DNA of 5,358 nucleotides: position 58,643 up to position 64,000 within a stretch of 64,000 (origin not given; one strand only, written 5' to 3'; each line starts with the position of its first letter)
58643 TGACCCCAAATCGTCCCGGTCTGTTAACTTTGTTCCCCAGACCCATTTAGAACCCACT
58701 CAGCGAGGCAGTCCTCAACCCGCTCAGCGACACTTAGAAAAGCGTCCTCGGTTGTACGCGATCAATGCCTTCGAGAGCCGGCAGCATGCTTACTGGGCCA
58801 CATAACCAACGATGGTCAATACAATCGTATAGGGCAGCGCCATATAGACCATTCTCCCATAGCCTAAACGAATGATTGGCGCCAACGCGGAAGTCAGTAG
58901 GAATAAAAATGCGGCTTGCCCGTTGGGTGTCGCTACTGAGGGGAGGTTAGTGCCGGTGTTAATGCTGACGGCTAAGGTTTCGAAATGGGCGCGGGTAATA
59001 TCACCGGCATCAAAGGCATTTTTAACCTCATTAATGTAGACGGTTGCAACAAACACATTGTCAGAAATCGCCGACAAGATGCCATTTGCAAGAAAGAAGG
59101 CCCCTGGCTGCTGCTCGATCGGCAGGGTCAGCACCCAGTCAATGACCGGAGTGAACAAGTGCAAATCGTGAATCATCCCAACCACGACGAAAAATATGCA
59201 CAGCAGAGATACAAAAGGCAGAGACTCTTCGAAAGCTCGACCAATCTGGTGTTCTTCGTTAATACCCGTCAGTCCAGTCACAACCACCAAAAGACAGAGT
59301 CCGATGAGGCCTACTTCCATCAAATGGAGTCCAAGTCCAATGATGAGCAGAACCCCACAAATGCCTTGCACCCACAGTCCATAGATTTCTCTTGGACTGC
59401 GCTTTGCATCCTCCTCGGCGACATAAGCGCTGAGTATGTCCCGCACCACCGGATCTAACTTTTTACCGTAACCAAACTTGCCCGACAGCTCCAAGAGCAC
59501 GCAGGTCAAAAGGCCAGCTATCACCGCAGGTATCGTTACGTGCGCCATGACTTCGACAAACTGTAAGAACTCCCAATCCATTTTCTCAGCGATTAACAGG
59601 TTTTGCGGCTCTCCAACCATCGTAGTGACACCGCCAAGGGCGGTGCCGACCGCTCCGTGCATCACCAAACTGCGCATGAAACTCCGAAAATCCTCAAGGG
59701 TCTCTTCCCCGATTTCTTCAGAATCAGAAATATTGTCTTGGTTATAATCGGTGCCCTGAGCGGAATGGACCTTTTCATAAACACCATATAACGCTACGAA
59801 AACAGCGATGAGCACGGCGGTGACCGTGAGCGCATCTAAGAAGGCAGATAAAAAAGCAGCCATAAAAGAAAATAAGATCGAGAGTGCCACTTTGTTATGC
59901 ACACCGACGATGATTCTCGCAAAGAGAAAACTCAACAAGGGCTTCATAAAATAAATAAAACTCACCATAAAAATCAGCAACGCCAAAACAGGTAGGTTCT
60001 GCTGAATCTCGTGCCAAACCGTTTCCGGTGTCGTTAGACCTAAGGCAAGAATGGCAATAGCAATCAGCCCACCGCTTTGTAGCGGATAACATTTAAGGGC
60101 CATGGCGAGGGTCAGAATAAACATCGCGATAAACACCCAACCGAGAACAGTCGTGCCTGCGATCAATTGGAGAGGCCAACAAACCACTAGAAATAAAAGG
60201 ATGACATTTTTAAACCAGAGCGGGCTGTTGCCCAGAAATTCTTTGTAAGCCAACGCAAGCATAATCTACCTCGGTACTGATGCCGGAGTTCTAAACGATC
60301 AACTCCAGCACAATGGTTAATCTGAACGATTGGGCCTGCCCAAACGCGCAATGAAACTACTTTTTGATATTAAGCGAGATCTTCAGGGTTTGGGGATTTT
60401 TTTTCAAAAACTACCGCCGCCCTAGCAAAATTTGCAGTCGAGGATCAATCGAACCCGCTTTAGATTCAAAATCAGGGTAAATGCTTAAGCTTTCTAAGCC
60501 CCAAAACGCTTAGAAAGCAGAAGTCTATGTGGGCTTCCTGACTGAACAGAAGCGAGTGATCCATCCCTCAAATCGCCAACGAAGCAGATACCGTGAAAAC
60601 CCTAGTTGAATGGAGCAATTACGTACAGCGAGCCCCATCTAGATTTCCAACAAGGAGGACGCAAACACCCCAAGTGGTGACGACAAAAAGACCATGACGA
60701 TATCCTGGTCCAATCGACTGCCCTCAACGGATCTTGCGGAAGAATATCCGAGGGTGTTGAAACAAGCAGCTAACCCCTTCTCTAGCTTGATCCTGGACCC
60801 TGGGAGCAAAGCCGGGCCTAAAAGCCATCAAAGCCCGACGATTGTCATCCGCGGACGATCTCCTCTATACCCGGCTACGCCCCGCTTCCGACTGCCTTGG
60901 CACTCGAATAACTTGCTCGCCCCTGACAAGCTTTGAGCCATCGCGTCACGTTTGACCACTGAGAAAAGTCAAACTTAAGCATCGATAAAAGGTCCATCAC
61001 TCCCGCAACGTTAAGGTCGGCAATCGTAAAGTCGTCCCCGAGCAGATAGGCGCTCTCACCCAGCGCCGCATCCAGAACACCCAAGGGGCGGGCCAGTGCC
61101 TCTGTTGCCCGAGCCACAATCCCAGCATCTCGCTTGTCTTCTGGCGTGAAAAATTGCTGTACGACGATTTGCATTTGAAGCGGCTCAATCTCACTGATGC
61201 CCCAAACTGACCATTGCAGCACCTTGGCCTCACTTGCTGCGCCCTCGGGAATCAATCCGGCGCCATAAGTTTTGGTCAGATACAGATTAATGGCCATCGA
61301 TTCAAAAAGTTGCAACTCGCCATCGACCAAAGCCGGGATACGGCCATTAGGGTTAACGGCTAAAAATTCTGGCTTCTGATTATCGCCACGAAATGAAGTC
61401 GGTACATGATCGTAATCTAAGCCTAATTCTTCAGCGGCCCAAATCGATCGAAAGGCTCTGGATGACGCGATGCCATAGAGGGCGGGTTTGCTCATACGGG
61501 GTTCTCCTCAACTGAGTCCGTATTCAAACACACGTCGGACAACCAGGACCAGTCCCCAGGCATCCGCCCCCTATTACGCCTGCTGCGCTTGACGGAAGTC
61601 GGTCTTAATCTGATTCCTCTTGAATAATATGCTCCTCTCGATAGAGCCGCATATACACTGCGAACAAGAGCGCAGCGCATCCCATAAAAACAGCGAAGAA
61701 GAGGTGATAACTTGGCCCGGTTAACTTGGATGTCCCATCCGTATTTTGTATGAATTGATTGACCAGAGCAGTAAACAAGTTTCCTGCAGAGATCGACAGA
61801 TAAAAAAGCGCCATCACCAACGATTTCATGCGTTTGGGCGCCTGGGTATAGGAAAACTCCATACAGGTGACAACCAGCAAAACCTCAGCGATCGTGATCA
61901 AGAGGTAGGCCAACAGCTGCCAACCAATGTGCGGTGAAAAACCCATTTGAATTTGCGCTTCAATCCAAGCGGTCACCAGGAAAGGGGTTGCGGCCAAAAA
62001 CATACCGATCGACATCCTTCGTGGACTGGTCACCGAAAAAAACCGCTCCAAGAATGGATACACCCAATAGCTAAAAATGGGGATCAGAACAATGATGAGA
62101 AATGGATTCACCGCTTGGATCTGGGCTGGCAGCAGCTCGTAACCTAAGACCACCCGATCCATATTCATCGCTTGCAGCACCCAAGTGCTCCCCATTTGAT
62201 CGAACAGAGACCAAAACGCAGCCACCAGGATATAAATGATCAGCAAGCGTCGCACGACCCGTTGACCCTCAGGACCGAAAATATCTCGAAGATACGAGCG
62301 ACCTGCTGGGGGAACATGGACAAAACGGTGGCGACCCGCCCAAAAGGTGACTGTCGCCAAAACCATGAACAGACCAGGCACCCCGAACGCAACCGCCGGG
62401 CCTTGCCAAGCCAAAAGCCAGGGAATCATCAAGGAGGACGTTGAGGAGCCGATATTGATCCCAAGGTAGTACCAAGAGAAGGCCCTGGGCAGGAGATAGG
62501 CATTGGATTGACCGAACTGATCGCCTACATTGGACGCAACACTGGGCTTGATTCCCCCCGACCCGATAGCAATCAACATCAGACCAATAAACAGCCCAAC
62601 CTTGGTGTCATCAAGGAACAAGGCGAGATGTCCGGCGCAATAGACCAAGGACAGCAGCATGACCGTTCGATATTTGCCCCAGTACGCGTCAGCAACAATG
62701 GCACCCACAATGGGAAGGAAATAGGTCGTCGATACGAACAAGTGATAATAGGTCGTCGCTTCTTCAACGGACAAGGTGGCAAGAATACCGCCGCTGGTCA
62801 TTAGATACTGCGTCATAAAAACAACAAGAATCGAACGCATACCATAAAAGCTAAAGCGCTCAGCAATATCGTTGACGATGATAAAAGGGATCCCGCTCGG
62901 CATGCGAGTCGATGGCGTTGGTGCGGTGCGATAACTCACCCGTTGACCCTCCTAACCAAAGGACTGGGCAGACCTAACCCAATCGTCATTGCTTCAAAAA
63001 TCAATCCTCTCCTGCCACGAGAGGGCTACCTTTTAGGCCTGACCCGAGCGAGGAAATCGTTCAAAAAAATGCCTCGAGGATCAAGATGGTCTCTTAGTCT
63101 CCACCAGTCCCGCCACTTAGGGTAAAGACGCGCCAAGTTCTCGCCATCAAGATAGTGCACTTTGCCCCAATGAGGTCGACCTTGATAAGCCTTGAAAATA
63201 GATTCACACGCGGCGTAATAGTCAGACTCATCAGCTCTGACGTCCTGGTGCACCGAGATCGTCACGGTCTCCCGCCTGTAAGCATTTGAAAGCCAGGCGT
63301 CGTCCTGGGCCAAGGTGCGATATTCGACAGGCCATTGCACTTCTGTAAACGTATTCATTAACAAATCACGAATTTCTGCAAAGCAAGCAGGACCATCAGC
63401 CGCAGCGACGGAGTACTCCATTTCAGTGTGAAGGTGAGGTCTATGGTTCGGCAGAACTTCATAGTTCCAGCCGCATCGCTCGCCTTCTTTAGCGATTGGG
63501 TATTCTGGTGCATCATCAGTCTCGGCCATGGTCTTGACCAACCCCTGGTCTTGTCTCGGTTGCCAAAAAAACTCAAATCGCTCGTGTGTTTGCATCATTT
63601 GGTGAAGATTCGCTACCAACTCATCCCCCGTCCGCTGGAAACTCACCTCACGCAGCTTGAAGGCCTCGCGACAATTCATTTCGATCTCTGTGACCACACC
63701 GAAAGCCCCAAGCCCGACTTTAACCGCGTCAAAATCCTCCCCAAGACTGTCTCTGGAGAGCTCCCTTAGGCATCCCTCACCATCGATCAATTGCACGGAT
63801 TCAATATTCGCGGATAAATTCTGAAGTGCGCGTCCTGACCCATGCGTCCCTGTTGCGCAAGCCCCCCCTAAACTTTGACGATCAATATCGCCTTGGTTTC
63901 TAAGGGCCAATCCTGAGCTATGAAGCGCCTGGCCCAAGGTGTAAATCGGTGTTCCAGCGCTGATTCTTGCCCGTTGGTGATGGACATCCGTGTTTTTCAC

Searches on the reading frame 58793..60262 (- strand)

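Call 28: search_protein_families(library=pfam, proteins=[window:58793-60262:-], max_evalue=0.00001)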
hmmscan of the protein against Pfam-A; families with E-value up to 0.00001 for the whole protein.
window:58793-60262:- (490 aa): 2 families
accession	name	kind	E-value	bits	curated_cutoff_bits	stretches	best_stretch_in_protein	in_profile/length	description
PF06450.18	NhaB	-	1.9e-190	634.6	27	1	6-489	10-495/515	Bacterial Na+/H+ antiporter B (NhaB)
PF03600.22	CitMHS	-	1.7e-14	54.2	31.9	1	66-312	17-219/336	Citrate transporter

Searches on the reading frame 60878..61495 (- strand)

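Call 28: search_protein_families(library=pfam, proteins=[window:60878-61495:-], max_evalue=0.00001)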
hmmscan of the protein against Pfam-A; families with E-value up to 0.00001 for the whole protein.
window:60878-61495:- (206 aa): 5 families
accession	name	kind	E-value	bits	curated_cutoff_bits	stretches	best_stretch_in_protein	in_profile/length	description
PF02798.26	GST_N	-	6.3e-18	65.3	20.9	1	6-74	5-75/76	Glutathione S-transferase, N-terminal domain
PF13409.12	GST_N_2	-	4.5e-12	46.8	25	1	11-75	2-69/70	Glutathione S-transferase, N-terminal domain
PF00043.30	GST_C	-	9e-12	45.5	20.7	1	106-191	4-90/93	Glutathione S-transferase, C-terminal domain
PF13417.12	GST_N_3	-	1.2e-11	45.2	22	1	6-78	1-72/75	Glutathione S-transferase, N-terminal domain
PF13410.11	GST_C_2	-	2.6e-08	34.3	24.9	1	126-189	3-69/69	Glutathione S-transferase, C-terminal domain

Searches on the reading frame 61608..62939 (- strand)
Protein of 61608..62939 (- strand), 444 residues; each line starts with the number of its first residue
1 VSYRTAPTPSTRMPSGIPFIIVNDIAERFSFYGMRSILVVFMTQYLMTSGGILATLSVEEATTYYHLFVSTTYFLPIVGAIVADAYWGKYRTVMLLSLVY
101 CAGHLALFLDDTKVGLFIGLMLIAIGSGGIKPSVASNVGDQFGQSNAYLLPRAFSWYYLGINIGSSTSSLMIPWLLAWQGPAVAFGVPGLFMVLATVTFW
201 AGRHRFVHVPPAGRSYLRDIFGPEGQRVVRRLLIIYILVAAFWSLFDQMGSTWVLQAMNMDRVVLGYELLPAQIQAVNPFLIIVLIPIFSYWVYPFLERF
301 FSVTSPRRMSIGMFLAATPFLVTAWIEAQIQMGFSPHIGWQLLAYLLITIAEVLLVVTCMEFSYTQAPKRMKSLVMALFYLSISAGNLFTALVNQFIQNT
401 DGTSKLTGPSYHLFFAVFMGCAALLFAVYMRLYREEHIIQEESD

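Call 28: search_protein_families(library=pfam, proteins=[window:61608-62939:-], max_evalue=0.00001)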
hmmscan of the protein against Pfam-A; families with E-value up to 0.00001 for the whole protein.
window:61608-62939:- (444 aa): 2 families
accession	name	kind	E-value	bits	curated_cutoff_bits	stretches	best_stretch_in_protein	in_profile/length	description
PF00854.27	PTR2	-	1.3e-73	248.6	27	2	227-401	199-383/392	POT family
PF07690.21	MFS_1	-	2.6e-14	53.4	33.4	1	29-389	6-345/347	Major Facilitator Superfamily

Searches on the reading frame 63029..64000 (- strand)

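Call 28: search_protein_families(library=pfam, proteins=[window:63029-64000:-], max_evalue=0.00001)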
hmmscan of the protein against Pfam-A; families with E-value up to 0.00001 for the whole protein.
window:63029-64000:- (324 aa): 2 families
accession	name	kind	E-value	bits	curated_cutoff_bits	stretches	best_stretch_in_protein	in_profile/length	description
PF04030.19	ALO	-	8.3e-48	163.8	23.1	2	174-320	108-258/258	D-arabinono-1,4-lactone oxidase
PF01565.28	FAD_binding_4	-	1.4e-10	41.5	26.4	1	4-81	59-138/139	FAD binding domain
